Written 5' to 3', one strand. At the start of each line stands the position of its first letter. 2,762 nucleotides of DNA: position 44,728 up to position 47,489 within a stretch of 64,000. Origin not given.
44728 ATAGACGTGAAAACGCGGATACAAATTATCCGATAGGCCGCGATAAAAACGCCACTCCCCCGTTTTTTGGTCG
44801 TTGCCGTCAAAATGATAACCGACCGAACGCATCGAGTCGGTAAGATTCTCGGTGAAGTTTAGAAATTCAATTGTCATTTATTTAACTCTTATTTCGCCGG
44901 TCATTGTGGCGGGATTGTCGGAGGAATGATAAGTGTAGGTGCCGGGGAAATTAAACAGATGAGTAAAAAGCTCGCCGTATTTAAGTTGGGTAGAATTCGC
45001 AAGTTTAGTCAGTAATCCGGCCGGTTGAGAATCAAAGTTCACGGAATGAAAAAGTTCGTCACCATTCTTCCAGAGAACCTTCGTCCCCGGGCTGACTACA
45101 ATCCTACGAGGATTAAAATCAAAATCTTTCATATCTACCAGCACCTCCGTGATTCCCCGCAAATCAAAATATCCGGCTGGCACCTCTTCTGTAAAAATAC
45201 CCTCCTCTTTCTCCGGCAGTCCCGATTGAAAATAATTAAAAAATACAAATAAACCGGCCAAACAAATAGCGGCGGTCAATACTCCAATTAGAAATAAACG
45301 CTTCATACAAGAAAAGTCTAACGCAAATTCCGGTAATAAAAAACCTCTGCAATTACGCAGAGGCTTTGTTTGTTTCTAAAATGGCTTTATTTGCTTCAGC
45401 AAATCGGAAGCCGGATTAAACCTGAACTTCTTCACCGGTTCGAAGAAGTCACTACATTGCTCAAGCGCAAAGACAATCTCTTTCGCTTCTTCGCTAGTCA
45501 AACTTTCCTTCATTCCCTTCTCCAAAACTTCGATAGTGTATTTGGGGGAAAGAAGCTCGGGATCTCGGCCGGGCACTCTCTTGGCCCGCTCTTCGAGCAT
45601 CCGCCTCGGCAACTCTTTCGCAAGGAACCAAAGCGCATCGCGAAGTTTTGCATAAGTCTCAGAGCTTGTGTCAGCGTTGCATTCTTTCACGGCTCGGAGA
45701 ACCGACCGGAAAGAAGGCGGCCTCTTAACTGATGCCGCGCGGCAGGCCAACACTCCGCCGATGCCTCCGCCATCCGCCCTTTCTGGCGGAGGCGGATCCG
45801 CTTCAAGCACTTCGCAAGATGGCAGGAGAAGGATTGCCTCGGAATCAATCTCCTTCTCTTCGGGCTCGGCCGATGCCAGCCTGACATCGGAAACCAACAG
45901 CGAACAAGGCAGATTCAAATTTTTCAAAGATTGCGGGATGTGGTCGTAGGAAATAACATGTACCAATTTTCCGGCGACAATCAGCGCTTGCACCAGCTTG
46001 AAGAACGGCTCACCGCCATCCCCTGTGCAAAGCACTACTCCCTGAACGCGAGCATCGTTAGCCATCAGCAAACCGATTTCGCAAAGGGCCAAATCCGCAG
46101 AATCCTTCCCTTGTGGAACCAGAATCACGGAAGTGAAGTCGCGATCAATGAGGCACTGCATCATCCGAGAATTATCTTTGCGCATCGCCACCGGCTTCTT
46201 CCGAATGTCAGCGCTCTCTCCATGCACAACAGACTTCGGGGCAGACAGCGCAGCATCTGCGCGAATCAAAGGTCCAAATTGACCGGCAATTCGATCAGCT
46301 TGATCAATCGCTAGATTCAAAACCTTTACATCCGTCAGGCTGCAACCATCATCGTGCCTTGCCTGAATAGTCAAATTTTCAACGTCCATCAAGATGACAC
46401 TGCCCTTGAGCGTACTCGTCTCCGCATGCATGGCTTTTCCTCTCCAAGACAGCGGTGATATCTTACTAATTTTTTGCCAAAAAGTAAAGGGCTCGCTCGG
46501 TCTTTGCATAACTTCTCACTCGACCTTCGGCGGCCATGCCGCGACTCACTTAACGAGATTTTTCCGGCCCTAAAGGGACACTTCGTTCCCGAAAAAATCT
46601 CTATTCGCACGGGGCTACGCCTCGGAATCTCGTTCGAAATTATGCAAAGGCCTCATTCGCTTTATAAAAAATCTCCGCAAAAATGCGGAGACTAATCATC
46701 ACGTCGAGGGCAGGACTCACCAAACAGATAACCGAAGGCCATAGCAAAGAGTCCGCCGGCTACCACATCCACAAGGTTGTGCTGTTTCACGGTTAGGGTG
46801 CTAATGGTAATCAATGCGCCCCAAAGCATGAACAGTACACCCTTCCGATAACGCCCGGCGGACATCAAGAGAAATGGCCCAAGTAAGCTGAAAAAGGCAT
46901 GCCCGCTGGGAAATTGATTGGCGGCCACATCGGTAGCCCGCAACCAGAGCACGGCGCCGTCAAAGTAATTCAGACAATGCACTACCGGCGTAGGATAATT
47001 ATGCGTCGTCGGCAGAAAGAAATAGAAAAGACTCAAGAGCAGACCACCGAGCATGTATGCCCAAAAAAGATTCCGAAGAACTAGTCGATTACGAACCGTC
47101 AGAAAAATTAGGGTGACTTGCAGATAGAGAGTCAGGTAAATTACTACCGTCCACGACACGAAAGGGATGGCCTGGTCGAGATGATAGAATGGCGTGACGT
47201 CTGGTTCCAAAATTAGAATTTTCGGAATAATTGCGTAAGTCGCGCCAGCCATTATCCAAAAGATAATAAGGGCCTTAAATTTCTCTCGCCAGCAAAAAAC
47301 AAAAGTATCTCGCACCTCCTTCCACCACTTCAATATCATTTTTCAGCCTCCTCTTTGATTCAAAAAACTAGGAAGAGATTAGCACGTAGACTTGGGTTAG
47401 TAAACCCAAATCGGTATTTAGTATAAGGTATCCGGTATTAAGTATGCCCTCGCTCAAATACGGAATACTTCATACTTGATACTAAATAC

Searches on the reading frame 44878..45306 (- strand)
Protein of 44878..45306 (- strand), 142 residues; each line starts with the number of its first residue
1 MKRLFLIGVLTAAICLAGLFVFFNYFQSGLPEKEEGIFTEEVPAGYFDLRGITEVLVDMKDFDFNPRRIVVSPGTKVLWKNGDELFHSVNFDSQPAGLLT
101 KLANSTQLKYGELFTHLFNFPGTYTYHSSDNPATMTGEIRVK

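Call 31: search_protein_families(library=pfam, proteins=[window:44878-45306:-], max_evalue=0.01)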
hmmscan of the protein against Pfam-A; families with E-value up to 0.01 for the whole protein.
window:44878-45306:- (142 aa): 2 families
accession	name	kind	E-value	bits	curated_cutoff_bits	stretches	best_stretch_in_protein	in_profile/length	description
PF00127.26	Copper-bind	-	9.2e-07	29.6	21.2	1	56-142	6-99/99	Copper binding proteins, plastocyanin/azurin family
PF13473.12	Cupredoxin_1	-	0.0001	22.7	27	1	53-139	21-102/104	Cupredoxin-like domain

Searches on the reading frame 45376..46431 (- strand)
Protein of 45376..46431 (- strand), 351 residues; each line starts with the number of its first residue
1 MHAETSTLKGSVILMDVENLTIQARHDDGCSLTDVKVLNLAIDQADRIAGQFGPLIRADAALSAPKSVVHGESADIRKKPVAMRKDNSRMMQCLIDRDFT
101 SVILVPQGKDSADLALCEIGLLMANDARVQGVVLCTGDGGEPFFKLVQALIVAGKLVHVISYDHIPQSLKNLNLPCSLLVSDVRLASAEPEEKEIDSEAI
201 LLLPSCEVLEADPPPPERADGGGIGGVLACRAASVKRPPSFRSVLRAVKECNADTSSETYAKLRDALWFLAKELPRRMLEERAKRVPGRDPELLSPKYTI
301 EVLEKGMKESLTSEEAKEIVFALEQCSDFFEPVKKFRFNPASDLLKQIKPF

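Call 30: search_protein_families(library=pfam, proteins=[window:45376-46431:-], max_evalue=0.01)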
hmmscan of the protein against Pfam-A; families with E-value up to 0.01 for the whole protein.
window:45376-46431:- (351 aa): 1 family
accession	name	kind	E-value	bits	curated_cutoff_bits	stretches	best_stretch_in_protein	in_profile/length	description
PF01936.24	NYN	-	1.7e-05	25.8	24.2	1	13-171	4-136/145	NYN domain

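Call 45: find_encoding_contigs(protein=window:45376-46431:-, flank=10000, max_places=10)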
Protein window:45376-46431:- (351 aa): no gene with exactly this product is on record in the collection.

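Call 83: search_protein_families(library=ncbifam, proteins=[window:45376-46431:-], max_evalue=0.01)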
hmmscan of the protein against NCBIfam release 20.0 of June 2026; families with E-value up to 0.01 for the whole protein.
window:45376-46431:- (351 aa): 0 families

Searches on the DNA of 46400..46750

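Call 20: search_rna_families(source=window, start=46400, end=46750, threshold=evalue, max_evalue=10, show_alignments=3)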
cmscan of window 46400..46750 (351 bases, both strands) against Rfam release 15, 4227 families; matches with E-value up to 10: 3.
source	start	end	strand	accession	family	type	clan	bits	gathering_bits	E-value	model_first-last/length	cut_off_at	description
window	46664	46707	-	RF02837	anti-hemB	Gene; sRNA;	-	18.9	49.5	0.037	1-81/81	no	Burkholderia RNA 7 (anti-hemB)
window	46664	46750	-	RF00022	GcvB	Gene;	-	16.2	42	0.21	143-204/204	5'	GcvB RNA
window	46544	46647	-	RF01514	Afu_513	Gene; snRNA; snoRNA; CD-box;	-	10.9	48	4.8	1-103/103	no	A. fumigatus snoRNA Afu_513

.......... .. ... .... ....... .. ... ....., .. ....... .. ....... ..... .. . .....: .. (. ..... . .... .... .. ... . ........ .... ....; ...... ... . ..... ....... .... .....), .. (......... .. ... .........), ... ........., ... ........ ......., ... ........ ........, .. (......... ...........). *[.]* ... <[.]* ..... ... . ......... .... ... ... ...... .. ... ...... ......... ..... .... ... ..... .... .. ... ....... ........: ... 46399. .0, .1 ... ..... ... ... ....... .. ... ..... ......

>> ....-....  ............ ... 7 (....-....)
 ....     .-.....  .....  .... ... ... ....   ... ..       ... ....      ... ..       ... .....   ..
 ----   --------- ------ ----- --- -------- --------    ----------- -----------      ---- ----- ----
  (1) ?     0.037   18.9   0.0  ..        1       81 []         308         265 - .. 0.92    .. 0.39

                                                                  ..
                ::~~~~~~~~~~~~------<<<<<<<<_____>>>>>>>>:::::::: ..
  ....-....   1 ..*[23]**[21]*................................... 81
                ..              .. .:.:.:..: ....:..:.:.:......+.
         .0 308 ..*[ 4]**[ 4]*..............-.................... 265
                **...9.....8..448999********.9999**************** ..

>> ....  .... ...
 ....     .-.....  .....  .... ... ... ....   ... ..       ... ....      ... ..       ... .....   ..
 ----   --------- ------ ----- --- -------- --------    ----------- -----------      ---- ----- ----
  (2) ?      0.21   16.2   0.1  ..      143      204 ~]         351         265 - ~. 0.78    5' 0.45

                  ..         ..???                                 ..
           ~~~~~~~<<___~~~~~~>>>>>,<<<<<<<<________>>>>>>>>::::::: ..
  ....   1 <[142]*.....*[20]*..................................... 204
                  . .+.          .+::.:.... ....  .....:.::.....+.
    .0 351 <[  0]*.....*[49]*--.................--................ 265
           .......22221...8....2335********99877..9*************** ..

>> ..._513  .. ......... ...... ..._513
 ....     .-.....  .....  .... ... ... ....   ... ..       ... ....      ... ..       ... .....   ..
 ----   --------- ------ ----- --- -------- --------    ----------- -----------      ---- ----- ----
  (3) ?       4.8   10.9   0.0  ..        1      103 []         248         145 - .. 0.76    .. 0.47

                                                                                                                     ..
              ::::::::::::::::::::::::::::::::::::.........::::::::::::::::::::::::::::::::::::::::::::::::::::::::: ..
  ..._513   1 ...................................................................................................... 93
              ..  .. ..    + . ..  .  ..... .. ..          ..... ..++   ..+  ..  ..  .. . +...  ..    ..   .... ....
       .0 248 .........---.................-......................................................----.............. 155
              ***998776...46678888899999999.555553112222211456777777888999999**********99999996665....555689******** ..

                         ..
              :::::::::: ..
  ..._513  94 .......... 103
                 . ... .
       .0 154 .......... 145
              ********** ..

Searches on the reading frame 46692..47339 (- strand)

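Call 31: search_protein_families(library=pfam, proteins=[window:46692-47339:-], max_evalue=0.01)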
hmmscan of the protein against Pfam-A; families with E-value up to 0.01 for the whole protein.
window:46692-47339:- (215 aa): 2 families
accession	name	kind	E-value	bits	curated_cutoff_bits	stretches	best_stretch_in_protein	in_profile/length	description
PF14378.12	PAP2_3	-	8.1e-09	36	27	1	60-202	28-187/190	PAP2 superfamily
PF01569.27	PAP2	-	8e-08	32.5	27.2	1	96-206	6-121/130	PAP2 superfamily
